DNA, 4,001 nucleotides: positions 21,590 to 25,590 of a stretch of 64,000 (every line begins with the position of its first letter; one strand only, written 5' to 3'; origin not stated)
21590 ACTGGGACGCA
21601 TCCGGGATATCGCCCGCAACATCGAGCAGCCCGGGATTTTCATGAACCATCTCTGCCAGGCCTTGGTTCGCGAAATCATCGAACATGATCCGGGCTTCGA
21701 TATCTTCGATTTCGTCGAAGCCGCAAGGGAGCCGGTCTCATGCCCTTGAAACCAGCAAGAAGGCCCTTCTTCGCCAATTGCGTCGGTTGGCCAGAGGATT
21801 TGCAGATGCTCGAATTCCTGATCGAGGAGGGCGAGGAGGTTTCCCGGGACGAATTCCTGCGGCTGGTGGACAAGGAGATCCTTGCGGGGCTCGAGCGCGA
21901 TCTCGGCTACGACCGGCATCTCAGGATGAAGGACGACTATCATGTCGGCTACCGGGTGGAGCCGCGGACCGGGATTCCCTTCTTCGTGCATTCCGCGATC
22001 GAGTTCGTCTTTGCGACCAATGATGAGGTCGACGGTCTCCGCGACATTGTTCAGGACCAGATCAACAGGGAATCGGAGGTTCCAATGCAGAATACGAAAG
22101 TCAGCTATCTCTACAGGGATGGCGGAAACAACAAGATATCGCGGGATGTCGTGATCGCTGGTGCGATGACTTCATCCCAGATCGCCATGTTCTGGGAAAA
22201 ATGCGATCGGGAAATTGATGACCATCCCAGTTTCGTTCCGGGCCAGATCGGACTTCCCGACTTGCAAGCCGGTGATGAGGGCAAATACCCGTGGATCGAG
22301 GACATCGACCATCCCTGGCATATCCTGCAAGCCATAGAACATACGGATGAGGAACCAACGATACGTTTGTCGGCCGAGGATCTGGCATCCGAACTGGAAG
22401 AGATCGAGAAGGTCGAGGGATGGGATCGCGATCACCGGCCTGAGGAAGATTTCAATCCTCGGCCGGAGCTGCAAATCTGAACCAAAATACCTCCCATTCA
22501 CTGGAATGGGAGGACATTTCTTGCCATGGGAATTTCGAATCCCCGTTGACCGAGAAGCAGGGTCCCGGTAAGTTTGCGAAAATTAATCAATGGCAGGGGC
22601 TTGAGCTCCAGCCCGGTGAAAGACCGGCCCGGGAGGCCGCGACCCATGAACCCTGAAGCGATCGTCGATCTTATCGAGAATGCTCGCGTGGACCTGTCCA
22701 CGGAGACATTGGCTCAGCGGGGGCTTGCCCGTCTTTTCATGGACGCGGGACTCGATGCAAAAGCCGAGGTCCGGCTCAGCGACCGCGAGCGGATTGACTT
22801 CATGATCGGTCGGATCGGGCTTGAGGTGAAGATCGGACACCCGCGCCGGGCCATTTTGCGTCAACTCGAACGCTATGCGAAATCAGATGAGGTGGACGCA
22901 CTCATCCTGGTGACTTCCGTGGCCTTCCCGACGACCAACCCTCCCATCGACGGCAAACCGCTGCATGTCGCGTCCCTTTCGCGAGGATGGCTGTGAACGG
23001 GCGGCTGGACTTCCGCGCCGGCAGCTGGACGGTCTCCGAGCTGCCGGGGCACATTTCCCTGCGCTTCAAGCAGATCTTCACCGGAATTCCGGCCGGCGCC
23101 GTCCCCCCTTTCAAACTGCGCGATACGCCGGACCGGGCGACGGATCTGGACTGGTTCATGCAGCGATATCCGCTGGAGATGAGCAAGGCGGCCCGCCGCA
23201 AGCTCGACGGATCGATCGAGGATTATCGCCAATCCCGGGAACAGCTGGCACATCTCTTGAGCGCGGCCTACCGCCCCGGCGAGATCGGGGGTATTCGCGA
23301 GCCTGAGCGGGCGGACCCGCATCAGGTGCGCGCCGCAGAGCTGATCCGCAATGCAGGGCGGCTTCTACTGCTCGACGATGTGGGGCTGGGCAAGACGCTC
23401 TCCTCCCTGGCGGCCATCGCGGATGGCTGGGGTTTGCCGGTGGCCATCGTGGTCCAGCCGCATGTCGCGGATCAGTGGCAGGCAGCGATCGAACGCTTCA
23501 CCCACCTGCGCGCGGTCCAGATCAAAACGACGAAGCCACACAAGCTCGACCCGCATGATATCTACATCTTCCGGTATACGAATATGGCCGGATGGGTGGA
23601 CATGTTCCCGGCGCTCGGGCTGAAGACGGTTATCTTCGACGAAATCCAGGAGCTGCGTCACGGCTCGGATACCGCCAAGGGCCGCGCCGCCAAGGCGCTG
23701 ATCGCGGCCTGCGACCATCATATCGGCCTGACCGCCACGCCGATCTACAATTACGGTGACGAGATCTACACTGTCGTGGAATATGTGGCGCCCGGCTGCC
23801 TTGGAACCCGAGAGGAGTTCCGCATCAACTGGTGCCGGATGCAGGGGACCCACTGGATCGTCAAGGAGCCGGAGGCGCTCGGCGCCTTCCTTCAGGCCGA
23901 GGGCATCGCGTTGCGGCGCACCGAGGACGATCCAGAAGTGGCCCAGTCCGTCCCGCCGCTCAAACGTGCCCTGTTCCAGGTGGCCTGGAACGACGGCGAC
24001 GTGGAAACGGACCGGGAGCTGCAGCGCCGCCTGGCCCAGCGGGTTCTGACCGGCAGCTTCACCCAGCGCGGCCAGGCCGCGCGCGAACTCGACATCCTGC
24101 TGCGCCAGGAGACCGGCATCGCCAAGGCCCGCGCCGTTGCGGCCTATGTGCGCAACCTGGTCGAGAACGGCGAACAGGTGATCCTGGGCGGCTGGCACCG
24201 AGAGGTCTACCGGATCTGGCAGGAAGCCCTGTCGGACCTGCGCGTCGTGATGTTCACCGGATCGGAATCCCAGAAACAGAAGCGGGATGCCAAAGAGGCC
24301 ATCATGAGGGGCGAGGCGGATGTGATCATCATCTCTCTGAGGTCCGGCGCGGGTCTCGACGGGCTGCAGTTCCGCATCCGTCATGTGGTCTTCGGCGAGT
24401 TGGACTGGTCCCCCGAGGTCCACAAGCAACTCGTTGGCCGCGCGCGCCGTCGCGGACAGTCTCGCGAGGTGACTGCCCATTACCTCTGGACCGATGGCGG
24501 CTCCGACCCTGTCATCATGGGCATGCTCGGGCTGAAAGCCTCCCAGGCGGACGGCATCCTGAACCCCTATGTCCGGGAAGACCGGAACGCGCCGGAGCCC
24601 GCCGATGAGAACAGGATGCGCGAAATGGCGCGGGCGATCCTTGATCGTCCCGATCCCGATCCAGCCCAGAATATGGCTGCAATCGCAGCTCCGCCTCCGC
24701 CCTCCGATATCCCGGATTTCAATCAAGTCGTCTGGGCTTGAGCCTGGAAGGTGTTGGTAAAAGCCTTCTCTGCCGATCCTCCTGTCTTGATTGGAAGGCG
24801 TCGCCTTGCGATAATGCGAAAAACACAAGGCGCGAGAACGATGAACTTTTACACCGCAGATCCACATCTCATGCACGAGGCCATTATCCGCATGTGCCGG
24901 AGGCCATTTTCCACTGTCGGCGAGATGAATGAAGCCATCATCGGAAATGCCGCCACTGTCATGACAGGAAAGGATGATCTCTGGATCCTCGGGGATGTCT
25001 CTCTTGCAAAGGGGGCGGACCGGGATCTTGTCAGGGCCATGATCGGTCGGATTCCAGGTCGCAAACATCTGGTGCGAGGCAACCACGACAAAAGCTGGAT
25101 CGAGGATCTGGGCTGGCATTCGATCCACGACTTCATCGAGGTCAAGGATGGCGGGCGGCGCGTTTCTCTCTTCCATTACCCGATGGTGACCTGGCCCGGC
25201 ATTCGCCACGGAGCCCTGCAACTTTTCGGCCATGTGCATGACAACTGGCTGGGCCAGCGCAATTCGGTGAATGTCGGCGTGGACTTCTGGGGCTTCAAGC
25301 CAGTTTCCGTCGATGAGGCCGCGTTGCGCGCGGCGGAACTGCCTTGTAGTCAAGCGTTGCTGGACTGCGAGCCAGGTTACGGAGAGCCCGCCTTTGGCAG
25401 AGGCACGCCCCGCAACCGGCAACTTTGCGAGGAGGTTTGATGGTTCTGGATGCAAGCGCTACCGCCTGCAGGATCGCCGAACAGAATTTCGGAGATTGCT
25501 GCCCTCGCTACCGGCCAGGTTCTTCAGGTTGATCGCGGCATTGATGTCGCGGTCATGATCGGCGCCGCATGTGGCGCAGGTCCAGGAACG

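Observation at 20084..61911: Recurrent (A/G)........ 8-9-mer about 25-38 nt upstream of many start codons: candidate island-wide promoter or operator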

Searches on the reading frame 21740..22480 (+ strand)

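Call 79: search_protein_families(library=pfam, proteins=[window:21740-22480:+], max_evalue=0.5)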
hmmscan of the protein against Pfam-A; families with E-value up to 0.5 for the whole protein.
window:21740-22480:+ (246 aa): 2 families
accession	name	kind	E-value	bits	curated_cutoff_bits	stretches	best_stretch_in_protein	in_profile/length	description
PF17519.7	DUF5444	-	0.11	12.9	25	0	172-197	27-52/62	Family of unknown function (DUF5444)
PF21270.2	SOGP_4th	-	0.24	12.1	27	1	116-151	56-90/90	Glycoside phosphorylase C-terminal domain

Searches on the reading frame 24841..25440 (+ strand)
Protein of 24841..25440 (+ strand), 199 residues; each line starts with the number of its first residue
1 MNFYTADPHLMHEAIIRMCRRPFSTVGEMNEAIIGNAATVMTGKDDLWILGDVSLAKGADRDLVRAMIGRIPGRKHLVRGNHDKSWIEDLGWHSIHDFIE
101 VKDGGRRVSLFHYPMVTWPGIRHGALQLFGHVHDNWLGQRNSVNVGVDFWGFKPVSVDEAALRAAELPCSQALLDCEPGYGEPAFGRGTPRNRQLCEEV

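Call 24: find_encoding_contigs(protein=window:24841-25440:+, flank=10000, max_places=3)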
Protein window:24841-25440:+ (199 aa): 9 contigs read that carry it; 3 places shown.
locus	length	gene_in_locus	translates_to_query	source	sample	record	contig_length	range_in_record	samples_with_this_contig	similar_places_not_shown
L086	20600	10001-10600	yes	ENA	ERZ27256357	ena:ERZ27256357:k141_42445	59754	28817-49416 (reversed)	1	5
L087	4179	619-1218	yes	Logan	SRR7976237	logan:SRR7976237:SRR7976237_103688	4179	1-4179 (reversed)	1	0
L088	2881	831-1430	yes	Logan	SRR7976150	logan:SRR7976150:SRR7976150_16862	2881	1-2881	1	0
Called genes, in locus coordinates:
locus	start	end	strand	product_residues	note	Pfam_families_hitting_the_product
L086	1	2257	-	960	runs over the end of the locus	PF20465:MmeI_hel, PF20473:MmeI_Mtase, PF07669:Eco57I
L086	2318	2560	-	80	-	-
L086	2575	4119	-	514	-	-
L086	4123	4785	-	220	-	-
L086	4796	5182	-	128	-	-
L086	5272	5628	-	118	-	-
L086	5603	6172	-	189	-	PF19502:DUF6036 (weak), PF08843:AbiEii (faint)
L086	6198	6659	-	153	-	-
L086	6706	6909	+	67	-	-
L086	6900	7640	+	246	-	-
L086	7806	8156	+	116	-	-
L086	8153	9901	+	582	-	PF00176:SNF2-rel_dom, PF00271:Helicase_C (weak)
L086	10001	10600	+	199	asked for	-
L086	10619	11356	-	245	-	PF01385:OrfB_IS605, PF07282:Cas12f1-like_TNB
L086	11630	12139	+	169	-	-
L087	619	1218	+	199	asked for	-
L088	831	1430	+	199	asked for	-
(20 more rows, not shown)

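Call 79: search_protein_families(library=pfam, proteins=[window:24841-25440:+], max_evalue=0.5)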
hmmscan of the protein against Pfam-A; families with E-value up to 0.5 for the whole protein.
window:24841-25440:+ (199 aa): 1 family
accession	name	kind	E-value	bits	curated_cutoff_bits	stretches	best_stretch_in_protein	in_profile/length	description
PF12850.12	Metallophos_2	-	0.0065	16.9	27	1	33-138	15-122/154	Calcineurin-like phosphoesterase superfamily domain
